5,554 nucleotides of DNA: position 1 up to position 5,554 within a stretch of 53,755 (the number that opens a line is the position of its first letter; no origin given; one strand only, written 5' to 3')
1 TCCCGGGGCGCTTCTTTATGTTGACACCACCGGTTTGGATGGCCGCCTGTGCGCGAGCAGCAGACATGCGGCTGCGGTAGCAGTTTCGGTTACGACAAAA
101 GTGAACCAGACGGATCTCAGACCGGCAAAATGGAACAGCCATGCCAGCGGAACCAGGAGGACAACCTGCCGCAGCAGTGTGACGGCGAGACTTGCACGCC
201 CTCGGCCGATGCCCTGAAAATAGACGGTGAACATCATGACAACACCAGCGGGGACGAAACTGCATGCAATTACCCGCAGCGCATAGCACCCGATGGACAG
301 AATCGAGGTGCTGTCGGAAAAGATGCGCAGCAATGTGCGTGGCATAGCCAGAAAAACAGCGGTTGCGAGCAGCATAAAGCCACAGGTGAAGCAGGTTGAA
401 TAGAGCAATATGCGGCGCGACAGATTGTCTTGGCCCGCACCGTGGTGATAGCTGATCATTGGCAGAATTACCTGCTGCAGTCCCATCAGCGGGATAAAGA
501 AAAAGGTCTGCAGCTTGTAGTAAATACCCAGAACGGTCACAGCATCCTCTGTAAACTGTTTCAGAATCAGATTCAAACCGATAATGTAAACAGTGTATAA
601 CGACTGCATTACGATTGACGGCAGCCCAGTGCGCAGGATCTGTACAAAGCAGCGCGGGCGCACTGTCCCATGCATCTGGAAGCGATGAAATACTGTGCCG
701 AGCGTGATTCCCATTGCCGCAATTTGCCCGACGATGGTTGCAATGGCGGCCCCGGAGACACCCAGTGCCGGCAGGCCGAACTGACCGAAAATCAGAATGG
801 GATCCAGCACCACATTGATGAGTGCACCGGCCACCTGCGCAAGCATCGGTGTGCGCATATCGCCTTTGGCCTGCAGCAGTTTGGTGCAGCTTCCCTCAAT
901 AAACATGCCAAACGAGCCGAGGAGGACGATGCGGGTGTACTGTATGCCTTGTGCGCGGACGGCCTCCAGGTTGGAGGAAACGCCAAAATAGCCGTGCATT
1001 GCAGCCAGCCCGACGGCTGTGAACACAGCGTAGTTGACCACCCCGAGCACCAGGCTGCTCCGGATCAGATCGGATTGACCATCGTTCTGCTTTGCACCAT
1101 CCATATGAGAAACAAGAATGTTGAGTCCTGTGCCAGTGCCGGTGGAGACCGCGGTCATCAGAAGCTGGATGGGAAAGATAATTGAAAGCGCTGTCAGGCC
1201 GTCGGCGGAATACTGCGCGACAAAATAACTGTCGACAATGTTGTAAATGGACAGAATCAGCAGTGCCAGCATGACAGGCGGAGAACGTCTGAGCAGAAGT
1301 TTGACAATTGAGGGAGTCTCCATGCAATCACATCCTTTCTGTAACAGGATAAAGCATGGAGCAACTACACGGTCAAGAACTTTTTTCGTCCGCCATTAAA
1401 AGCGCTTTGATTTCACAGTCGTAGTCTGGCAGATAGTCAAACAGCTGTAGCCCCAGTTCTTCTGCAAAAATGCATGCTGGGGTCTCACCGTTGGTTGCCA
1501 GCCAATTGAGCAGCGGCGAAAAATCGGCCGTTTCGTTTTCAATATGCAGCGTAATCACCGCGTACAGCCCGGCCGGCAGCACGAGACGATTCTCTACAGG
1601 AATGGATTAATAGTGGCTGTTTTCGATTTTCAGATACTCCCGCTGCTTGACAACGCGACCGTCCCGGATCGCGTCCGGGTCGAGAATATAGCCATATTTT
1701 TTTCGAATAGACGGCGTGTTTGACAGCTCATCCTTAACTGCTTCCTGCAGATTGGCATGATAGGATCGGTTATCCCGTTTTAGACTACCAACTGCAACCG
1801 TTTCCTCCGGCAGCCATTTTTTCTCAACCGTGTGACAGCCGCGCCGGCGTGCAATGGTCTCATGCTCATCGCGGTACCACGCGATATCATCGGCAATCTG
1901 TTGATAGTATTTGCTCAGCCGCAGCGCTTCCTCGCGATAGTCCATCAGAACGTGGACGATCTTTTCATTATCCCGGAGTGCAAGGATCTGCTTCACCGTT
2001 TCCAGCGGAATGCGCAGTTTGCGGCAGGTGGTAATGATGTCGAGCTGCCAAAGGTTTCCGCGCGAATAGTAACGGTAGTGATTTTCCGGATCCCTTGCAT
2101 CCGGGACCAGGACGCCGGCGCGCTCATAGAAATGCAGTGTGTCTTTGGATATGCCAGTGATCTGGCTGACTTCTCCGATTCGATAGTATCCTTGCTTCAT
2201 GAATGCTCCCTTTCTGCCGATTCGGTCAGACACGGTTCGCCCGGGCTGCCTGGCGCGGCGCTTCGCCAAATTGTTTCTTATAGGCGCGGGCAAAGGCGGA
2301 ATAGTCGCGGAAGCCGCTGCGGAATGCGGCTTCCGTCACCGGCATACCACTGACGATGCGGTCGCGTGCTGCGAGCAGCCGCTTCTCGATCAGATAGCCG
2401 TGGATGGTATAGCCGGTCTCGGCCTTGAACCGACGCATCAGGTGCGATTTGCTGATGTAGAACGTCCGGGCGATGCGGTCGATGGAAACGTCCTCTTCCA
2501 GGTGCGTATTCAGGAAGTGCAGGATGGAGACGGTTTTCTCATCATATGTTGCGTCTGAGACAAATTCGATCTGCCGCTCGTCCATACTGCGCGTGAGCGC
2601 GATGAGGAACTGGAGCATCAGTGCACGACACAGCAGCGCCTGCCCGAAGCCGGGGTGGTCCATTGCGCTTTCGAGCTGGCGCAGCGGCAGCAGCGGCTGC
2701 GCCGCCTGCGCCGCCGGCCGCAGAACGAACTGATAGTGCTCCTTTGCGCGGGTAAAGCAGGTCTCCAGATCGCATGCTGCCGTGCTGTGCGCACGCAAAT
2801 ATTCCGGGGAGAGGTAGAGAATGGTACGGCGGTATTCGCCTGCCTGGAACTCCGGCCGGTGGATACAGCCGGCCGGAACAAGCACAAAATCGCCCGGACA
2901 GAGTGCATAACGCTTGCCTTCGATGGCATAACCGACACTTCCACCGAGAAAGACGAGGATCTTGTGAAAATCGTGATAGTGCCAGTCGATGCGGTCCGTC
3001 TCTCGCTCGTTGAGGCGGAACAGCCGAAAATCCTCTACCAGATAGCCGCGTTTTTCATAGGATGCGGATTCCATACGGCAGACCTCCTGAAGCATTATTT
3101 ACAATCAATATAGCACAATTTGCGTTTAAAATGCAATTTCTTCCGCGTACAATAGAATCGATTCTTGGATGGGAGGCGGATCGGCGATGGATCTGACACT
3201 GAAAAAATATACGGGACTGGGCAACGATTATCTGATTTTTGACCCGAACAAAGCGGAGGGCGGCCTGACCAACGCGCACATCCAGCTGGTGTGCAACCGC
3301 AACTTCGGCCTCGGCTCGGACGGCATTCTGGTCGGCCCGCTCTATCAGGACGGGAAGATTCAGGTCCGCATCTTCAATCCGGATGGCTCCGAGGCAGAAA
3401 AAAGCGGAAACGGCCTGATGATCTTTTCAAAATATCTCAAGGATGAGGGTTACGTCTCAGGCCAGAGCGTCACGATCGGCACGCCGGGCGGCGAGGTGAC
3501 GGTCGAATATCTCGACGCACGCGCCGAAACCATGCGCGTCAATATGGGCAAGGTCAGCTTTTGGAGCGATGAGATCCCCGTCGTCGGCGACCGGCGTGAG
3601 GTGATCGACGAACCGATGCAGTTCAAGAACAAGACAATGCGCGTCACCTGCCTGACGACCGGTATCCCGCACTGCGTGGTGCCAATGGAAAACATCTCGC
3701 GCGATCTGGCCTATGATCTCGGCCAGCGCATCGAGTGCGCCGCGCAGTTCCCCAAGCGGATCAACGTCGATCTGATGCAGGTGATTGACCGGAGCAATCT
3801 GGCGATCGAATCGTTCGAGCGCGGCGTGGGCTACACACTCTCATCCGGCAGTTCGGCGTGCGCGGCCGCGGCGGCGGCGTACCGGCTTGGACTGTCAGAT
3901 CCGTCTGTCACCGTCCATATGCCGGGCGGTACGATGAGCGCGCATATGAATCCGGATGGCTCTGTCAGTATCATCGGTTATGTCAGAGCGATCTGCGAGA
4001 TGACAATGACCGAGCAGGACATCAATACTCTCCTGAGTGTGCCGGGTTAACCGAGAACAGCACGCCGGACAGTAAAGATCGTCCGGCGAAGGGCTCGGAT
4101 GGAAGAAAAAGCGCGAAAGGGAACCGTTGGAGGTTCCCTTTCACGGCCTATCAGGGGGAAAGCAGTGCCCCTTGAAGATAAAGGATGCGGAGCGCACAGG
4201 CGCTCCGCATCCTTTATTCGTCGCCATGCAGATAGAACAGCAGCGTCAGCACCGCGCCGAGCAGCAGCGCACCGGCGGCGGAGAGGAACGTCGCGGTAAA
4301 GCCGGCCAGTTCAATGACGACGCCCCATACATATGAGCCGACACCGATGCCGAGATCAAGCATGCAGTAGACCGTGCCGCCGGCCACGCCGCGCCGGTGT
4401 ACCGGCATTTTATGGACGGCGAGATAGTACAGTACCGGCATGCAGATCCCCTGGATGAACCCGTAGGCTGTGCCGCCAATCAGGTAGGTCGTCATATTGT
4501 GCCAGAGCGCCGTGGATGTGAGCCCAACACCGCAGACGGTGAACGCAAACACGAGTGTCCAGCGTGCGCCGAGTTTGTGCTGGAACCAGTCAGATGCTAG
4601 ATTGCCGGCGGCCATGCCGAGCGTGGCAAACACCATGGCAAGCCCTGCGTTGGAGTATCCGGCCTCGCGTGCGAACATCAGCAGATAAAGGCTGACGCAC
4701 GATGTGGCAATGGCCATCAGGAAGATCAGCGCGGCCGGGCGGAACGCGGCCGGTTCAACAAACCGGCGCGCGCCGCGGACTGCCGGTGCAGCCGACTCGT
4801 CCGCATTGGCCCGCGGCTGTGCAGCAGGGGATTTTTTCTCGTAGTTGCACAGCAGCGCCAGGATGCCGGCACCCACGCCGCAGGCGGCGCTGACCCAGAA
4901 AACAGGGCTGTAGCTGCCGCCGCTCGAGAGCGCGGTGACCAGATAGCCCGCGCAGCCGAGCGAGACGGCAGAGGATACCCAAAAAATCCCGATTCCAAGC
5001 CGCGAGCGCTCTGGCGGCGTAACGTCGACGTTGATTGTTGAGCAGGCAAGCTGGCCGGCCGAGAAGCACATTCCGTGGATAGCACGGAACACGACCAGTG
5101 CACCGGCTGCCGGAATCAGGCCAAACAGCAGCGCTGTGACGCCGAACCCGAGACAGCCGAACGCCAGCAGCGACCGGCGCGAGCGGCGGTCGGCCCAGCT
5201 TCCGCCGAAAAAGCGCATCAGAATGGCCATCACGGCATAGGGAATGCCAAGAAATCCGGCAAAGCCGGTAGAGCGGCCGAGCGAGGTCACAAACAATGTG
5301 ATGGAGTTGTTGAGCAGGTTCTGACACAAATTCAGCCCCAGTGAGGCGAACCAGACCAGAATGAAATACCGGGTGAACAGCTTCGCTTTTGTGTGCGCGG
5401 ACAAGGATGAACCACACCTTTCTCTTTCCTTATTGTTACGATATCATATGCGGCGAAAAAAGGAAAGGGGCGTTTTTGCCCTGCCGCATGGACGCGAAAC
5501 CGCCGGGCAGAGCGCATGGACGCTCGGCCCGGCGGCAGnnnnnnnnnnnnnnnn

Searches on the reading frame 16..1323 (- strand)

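Call 12: search_protein_families(library=pfam, max_evalue=0.00001, proteins=[window:16-1323:-])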
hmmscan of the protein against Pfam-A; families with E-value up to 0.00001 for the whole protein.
window:16-1323:- (435 aa): 1 family
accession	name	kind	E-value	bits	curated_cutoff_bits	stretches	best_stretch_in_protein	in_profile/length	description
PF01554.23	MatE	-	4.3e-37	127.7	24.9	2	16-176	1-161/161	MatE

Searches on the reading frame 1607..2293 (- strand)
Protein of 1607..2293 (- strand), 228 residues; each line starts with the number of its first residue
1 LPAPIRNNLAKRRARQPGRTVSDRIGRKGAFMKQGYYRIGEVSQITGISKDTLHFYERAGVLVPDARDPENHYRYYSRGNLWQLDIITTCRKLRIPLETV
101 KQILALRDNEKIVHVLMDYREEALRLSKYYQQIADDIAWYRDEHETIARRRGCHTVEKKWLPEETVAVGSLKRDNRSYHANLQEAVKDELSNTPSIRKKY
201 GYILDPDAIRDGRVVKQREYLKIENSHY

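Call 30: search_protein_families(library=pfam, max_evalue=0.0001, proteins=[window:1607-2293:-])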
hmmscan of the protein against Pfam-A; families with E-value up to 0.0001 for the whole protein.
window:1607-2293:- (228 aa): 2 families
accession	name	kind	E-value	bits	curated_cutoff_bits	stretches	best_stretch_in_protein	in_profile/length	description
PF13411.12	MerR_1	-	3.8e-15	56.2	21.6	1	37-105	1-67/69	MerR HTH family regulatory protein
PF00376.29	MerR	-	1e-13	51.3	28.2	1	38-76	1-38/38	MerR family regulatory protein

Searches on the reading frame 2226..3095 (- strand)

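Call 12: search_protein_families(library=pfam, max_evalue=0.00001, proteins=[window:2226-3095:-])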
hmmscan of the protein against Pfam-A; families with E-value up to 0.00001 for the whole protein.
window:2226-3095:- (289 aa): 4 families
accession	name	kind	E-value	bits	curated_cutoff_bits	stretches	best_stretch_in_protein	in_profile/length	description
PF12833.13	HTH_18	-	2e-20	73.3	33.6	1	208-285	1-79/80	Helix-turn-helix domain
PF00165.29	HTH_AraC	-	4.7e-14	52.5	26.6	1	197-234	3-40/42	Bacterial regulatory helix-turn-helix proteins, AraC family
PF02311.25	AraC_binding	-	1.6e-12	47.7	21.1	1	32-164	12-135/135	AraC-like ligand binding domain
PF07883.17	Cupin_2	-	6.7e-07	29.4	27.2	1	35-82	10-57/70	Cupin domain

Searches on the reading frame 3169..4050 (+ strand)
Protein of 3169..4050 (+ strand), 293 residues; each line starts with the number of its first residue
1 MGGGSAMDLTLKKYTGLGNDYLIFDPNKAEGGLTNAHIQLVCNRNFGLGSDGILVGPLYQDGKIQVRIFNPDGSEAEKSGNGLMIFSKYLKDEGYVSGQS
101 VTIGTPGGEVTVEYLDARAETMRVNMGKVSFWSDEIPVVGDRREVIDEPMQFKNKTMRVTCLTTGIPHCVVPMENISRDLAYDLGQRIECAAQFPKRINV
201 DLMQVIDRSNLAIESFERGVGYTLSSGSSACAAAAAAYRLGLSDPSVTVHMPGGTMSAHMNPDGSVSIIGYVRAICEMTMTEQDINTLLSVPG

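Call 12: search_protein_families(library=pfam, max_evalue=0.00001, proteins=[window:3169-4050:+])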
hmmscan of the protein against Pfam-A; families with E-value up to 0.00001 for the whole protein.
window:3169-4050:+ (293 aa): 1 family
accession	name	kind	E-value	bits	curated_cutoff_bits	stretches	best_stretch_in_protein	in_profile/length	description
PF01678.24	DAP_epimerase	-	1.2e-47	161.4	34.7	2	13-132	3-121/121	Diaminopimelate epimerase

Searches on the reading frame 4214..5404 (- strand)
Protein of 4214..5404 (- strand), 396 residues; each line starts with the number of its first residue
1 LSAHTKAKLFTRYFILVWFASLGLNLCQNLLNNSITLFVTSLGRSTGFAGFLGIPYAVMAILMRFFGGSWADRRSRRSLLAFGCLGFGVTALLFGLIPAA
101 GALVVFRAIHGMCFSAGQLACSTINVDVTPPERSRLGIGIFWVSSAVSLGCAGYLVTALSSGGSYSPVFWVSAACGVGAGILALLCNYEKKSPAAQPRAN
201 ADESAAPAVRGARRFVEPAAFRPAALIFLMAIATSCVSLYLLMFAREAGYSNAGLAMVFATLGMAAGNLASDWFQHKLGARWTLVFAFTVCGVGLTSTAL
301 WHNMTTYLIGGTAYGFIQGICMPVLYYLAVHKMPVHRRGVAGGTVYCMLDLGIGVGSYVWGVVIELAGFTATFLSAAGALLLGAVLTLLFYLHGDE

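Call 12: search_protein_families(library=pfam, max_evalue=0.00001, proteins=[window:4214-5404:-])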
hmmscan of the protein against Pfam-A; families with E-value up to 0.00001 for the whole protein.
window:4214-5404:- (396 aa): 1 family
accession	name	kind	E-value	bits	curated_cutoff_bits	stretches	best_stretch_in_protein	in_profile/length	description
PF07690.21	MFS_1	-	4.3e-36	125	33.4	2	18-251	2-235/347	Major Facilitator Superfamily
